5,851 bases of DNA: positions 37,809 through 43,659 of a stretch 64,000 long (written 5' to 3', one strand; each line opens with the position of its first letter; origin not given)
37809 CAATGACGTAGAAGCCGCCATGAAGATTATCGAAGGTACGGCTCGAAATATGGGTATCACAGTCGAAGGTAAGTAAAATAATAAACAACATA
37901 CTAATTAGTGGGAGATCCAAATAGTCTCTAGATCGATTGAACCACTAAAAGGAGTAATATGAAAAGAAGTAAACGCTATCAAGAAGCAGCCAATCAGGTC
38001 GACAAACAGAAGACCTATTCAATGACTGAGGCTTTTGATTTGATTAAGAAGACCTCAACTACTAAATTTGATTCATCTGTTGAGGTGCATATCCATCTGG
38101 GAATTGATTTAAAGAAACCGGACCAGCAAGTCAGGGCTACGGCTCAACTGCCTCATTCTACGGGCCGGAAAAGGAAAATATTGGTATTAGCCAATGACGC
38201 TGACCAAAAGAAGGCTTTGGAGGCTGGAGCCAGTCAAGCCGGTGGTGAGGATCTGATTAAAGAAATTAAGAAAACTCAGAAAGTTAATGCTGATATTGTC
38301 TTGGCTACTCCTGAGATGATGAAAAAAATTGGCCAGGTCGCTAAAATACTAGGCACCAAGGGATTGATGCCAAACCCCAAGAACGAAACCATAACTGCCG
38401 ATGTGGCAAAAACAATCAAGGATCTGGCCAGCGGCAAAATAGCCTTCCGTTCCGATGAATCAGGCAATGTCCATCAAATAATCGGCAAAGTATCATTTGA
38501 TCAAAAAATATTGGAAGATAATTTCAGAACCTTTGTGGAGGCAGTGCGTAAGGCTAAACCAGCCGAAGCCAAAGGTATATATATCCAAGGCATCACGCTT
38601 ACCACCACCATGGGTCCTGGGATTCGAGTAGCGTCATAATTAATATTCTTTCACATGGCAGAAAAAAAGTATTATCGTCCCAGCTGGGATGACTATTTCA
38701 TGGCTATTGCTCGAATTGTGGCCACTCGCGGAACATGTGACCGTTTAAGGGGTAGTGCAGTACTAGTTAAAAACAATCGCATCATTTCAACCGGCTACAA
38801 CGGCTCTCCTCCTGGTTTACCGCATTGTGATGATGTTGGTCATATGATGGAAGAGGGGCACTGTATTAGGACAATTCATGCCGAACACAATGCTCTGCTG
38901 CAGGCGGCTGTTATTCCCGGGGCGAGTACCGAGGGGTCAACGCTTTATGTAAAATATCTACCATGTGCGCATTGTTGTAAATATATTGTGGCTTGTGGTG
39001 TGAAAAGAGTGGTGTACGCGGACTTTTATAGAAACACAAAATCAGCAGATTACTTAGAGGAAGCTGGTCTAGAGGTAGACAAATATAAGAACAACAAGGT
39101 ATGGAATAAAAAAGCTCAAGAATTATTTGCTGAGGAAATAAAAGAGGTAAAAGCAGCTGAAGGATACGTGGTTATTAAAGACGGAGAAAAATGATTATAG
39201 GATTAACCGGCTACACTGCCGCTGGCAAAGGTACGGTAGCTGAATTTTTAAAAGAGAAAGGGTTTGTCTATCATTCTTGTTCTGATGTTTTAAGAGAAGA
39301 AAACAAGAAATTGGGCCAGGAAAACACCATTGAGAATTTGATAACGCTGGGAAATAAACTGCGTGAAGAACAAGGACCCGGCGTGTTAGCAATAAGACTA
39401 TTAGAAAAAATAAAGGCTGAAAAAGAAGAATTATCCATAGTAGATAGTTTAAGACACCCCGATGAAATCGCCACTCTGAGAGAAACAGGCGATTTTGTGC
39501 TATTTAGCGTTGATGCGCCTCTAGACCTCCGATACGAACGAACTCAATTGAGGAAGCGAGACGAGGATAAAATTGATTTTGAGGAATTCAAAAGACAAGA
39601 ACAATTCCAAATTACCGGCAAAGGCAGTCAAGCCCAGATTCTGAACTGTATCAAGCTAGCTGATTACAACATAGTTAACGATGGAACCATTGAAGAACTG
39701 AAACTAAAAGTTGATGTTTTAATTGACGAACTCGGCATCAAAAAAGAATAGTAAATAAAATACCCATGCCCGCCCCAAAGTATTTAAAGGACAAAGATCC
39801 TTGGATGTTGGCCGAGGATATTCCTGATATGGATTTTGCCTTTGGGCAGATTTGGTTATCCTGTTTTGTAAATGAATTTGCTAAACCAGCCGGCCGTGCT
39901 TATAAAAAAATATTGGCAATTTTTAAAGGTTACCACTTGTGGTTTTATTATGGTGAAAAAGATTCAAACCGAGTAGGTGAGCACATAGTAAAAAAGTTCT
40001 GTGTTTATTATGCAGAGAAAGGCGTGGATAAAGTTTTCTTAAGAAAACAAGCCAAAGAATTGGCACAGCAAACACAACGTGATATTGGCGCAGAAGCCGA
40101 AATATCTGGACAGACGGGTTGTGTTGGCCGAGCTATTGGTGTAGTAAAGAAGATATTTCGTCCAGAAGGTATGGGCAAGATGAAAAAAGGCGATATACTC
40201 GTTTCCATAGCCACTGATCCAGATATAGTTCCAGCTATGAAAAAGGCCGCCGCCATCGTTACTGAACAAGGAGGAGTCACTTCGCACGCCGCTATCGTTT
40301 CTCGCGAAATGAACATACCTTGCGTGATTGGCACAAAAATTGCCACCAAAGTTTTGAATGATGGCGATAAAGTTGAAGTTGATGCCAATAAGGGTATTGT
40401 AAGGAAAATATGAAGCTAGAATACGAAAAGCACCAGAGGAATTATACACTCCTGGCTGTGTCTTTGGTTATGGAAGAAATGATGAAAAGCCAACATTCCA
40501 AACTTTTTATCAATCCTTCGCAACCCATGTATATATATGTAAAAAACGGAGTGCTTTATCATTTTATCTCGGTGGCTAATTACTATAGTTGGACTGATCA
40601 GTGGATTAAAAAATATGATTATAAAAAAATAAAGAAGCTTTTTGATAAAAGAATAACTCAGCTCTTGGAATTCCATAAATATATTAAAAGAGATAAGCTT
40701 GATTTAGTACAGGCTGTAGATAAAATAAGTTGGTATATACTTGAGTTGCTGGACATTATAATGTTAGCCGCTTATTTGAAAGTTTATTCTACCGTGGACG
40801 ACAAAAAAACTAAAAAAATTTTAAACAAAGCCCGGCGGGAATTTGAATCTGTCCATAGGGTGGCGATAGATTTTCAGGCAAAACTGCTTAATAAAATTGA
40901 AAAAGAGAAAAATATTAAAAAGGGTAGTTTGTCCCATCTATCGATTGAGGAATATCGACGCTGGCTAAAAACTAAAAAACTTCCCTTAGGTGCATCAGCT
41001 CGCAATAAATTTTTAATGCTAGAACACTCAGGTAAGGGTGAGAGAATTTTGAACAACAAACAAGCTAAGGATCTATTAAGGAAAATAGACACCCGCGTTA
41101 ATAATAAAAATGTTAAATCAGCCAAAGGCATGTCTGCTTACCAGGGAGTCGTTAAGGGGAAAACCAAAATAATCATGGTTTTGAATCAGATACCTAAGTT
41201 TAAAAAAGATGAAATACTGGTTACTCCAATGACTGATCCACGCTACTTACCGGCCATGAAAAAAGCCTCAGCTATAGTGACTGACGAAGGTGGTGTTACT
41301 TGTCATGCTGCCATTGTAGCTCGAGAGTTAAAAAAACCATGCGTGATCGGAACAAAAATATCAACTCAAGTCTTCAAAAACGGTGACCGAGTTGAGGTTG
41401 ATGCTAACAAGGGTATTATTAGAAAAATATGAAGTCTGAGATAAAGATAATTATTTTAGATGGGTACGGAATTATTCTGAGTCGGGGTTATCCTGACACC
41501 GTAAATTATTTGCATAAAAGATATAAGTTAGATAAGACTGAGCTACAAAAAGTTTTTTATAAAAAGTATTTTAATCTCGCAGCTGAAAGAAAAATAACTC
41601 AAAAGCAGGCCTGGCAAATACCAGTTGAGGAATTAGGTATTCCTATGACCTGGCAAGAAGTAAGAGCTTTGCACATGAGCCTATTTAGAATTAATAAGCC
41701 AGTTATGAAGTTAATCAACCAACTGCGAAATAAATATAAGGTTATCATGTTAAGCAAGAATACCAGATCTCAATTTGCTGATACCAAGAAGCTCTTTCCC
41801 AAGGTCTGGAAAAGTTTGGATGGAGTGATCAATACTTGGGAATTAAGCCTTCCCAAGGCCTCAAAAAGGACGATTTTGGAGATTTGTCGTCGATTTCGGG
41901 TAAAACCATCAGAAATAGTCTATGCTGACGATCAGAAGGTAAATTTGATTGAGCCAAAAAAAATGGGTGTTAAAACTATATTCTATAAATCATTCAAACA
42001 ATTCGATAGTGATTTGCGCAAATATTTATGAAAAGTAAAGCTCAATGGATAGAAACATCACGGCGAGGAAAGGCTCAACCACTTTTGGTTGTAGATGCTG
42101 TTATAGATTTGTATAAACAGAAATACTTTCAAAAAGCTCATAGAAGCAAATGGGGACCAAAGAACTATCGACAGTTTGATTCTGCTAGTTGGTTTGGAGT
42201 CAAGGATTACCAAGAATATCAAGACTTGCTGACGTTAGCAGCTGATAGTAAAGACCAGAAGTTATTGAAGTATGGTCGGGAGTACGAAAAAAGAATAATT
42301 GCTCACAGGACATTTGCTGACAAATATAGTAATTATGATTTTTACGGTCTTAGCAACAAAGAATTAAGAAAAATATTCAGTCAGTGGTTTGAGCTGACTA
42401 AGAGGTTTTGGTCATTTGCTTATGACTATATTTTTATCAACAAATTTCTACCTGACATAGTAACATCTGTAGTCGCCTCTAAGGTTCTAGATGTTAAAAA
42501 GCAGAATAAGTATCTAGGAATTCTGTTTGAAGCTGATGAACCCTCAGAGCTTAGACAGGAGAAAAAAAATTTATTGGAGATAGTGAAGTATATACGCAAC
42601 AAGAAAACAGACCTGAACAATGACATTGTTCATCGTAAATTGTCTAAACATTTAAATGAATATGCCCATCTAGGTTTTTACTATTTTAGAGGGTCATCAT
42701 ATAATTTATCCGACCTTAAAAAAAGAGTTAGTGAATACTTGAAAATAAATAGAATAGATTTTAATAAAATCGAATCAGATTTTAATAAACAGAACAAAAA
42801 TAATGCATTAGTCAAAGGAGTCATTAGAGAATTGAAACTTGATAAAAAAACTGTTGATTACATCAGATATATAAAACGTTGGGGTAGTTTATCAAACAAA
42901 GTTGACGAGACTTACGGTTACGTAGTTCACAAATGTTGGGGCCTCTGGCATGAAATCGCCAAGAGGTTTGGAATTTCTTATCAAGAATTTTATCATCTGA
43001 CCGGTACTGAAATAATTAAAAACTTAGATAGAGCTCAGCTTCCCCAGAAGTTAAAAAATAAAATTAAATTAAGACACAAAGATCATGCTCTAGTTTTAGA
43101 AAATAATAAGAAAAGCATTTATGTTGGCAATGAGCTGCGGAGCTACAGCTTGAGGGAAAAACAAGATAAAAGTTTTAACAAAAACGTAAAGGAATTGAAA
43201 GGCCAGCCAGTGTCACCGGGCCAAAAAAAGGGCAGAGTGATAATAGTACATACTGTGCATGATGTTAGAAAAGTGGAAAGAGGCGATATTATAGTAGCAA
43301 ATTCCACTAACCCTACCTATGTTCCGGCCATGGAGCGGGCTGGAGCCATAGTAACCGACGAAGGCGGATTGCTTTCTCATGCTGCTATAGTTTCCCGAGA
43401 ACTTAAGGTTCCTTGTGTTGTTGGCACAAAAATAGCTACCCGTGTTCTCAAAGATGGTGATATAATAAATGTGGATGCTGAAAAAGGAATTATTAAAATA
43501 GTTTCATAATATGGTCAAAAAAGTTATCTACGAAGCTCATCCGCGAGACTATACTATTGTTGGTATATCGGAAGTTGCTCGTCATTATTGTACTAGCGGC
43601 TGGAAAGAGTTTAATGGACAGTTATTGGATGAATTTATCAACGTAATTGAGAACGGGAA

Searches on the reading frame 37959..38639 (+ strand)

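Call 34: search_protein_families(library=pfam, proteins=[window:37959-38639:+], max_evalue=0.0001)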
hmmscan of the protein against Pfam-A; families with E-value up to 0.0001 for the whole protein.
window:37959-38639:+ (226 aa): 1 family
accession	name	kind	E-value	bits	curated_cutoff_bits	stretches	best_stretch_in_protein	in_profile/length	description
PF00687.26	Ribosomal_L1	-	2.2e-53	181.2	32.2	1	29-220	1-198/198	Ribosomal protein L1p/L10e family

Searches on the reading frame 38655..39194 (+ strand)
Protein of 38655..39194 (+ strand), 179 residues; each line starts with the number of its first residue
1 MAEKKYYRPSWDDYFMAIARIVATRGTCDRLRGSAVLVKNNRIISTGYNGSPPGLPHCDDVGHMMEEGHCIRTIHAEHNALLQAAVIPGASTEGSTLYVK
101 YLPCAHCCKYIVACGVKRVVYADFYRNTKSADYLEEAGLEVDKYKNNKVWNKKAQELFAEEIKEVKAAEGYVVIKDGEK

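Call 34: search_protein_families(library=pfam, proteins=[window:38655-39194:+], max_evalue=0.0001)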
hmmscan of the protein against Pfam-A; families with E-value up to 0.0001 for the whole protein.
window:38655-39194:+ (179 aa): 2 families
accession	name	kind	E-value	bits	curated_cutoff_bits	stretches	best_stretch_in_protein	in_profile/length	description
PF00383.29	dCMP_cyt_deam_1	-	4e-24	84.9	25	1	10-122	2-101/102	Cytidine and deoxycytidylate deaminase zinc-binding region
PF14437.12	MafB19-deam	-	1.3e-15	58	27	1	10-126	2-104/142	MafB19-like deaminase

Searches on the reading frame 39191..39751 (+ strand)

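Call 34: search_protein_families(library=pfam, proteins=[window:39191-39751:+], max_evalue=0.0001)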
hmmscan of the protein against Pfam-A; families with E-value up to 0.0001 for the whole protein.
window:39191-39751:+ (186 aa): 3 families
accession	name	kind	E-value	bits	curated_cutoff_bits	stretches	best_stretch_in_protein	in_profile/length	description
PF13238.12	AAA_18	-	4.1e-12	47.1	29.4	1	3-137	1-125/128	AAA domain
PF13207.12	AAA_17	-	1.5e-07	32.2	27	1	6-131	1-133/136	AAA domain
PF01121.26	CoaE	-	4.4e-06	26.9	27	0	1-91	1-89/180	Dephospho-CoA kinase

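Call 75: search_protein_families(library=ncbifam, proteins=[window:39191-39751:+], max_evalue=0.001)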
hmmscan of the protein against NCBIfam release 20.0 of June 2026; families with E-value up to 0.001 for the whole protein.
window:39191-39751:+ (186 aa): 4 families
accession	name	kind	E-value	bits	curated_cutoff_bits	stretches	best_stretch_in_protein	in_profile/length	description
NF006226.0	PRK08356.1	equivalog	4.7e-24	85.2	189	1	1-181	6-193/195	hypothetical protein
NF041025.1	antiphage_deaminase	equivalog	3.1e-15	56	400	1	1-178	2-206/437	anti-phage dCTP deaminase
TIGR00152.1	TIGR00152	equivalog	0.00014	21.8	65.55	1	2-61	1-60/188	dephospho-CoA kinase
TIGR01359.1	UMP_CMP_kin_fam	subfamily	0.00028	20.9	207.6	1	7-86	6-85/185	UMP-CMP kinase family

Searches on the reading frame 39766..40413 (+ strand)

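Call 35: search_protein_families(library=pfam, proteins=[window:39766-40413:+], max_evalue=0.0001)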
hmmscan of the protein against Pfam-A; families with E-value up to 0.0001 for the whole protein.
window:39766-40413:+ (215 aa): 1 family
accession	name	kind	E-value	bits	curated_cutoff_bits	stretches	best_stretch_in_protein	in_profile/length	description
PF00391.29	PEP-utilizers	-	2.4e-27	94.8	23.1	1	140-210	2-72/72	PEP-utilising enzyme, mobile domain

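Call 75: search_protein_families(library=ncbifam, proteins=[window:39766-40413:+], max_evalue=0.001)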
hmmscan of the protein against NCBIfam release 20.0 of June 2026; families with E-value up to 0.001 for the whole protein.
window:39766-40413:+ (215 aa): 27 families (the best 25 are shown)
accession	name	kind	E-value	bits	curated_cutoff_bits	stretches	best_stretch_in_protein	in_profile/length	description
NF005057.0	PRK06464.1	equivalog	1.5e-35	122.5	598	1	95-213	340-461/798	phosphoenolpyruvate synthase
TIGR01418.1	PEP_synth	equivalog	9.1e-32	110.3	739.75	1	104-213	343-457/784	pyruvate, water dikinase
NF006153.0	PRK08296.1-5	subfamily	3.7e-25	88.3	578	1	94-213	485-604/608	hypothetical protein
NF004520.0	PRK05865.1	equivalog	6.9e-21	73.8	1509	1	107-213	730-835/854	sugar epimerase family protein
NF004878.0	PRK06241.1-3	subfamily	1.3e-20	73.2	945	1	110-213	785-887/891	phosphoenolpyruvate synthase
NF006151.0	PRK08296.1-3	equivalog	8.7e-20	70.7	693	1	114-213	502-601/604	hypothetical protein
NF006149.0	PRK08296.1-1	equivalog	1e-19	70.3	730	1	89-213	440-565/568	hypothetical protein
NF004978.0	PRK06354.1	subfamily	1.1e-19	70.4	462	1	120-213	490-583/590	pyruvate kinase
NF004881.0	PRK06241.2-2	equivalog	1.1e-19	70.2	883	1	94-212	769-887/898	phosphoenolpyruvate synthase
NF004531.0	PRK05878.1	equivalog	1.3e-19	70.2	456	1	103-214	344-456/534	pyruvate, phosphate dikinase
NF004880.0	PRK06241.2-1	equivalog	4.3e-18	64.6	972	1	104-212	730-834/837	phosphoenolpyruvate synthase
NF052632.1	undecylprod_RedH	equivalog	1.2e-17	63.2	1350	1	111-213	773-876/880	undecylprodigiosin ligase RedH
NF006152.0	PRK08296.1-4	equivalog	7.3e-17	61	723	1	109-213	502-606/609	hypothetical protein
NF004877.0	PRK06241.1-2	subfamily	1.1e-16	60.3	866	1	137-213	790-866/869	phosphoenolpyruvate synthase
NF052631.1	prodigiosin_PigC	equivalog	1.5e-16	59.5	1300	1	110-213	776-880/883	prodigiosin ligase PigC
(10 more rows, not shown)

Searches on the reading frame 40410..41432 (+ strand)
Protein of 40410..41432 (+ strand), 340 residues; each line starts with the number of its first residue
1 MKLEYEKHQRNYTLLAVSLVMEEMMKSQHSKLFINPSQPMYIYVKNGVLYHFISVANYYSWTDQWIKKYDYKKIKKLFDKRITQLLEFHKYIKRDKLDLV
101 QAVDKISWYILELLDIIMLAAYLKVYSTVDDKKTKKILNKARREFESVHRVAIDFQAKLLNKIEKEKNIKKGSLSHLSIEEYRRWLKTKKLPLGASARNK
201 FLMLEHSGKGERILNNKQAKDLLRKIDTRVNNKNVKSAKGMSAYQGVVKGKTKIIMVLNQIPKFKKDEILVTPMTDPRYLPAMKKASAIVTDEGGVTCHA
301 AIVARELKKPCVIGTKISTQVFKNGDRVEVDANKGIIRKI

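Call 35: search_protein_families(library=pfam, proteins=[window:40410-41432:+], max_evalue=0.0001)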
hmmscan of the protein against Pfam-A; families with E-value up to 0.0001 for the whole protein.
window:40410-41432:+ (340 aa): 1 family
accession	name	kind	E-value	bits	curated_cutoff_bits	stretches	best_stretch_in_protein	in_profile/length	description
PF00391.29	PEP-utilizers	-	1.3e-26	92.4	23.1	1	264-335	1-72/72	PEP-utilising enzyme, mobile domain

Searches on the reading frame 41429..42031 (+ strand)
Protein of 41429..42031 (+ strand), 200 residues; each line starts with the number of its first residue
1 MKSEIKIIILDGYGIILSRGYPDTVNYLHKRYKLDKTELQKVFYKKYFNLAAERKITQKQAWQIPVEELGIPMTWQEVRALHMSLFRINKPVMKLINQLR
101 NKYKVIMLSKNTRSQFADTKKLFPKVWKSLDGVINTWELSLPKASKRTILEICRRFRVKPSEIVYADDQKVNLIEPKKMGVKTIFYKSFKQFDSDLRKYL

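Call 35: search_protein_families(library=pfam, proteins=[window:41429-42031:+], max_evalue=0.0001)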
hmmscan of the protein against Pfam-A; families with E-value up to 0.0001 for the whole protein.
window:41429-42031:+ (200 aa): 2 families
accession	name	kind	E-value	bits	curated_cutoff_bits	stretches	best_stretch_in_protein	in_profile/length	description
PF13419.12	HAD_2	-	7e-07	30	23.8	1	25-185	20-177/178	Haloacid dehalogenase-like hydrolase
PF00702.32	Hydrolase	-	3e-05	25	26.4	1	86-169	97-180/191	haloacid dehalogenase-like hydrolase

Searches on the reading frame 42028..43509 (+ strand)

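Call 35: search_protein_families(library=pfam, proteins=[window:42028-43509:+], max_evalue=0.0001)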
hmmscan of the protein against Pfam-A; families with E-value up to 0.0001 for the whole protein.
window:42028-43509:+ (493 aa): 1 family
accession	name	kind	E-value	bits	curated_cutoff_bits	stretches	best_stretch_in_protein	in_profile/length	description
PF00391.29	PEP-utilizers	-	2.2e-25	88.5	23.1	1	417-487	2-72/72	PEP-utilising enzyme, mobile domain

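Call 75: search_protein_families(library=ncbifam, proteins=[window:42028-43509:+], max_evalue=0.001)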
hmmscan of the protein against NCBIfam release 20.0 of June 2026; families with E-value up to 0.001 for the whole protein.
window:42028-43509:+ (493 aa): 27 families (the best 25 are shown)
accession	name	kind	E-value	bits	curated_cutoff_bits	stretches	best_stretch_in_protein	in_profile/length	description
NF005057.0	PRK06464.1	equivalog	3.9e-36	124.4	598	1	384-489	352-460/798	phosphoenolpyruvate synthase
NF006153.0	PRK08296.1-5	subfamily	2.9e-32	111.9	578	1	383-492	497-606/608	hypothetical protein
TIGR01418.1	PEP_synth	equivalog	2.2e-31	109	739.75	1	385-488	349-452/784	pyruvate, water dikinase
NF006152.0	PRK08296.1-4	equivalog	2e-25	89.3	723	1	377-492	493-608/609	hypothetical protein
NF052632.1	undecylprod_RedH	equivalog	1.6e-24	85.9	1350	1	385-492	770-878/880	undecylprodigiosin ligase RedH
NF004881.0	PRK06241.2-2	equivalog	1.8e-24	86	883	1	320-492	714-890/898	phosphoenolpyruvate synthase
NF004882.0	PRK06241.2-3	equivalog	1.2e-23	83.2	850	1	163-493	504-820/827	phosphoenolpyruvate synthase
NF006151.0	PRK08296.1-3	equivalog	5e-23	81.5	693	1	388-492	499-603/604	hypothetical protein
NF006149.0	PRK08296.1-1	equivalog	8.7e-23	80.5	730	1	370-492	443-567/568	hypothetical protein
NF004878.0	PRK06241.1-3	subfamily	4.9e-22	77.9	945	1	381-492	779-889/891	phosphoenolpyruvate synthase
NF006150.0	PRK08296.1-2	subfamily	6.6e-22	77.5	650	1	386-493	499-606/633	hypothetical protein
NF052631.1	prodigiosin_PigC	equivalog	1.4e-21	76.2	1300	1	372-491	761-881/883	prodigiosin ligase PigC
NF004978.0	PRK06354.1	subfamily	1.8e-21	76.2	462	1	391-489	484-582/590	pyruvate kinase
NF004877.0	PRK06241.1-2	subfamily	5.6e-20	71.2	866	1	388-492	765-868/869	phosphoenolpyruvate synthase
NF041857.1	RIF_Ptrans_rph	equivalog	1.6e-19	69.8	999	1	389-491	762-863/864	rifamycin-inactivating phosphotransferase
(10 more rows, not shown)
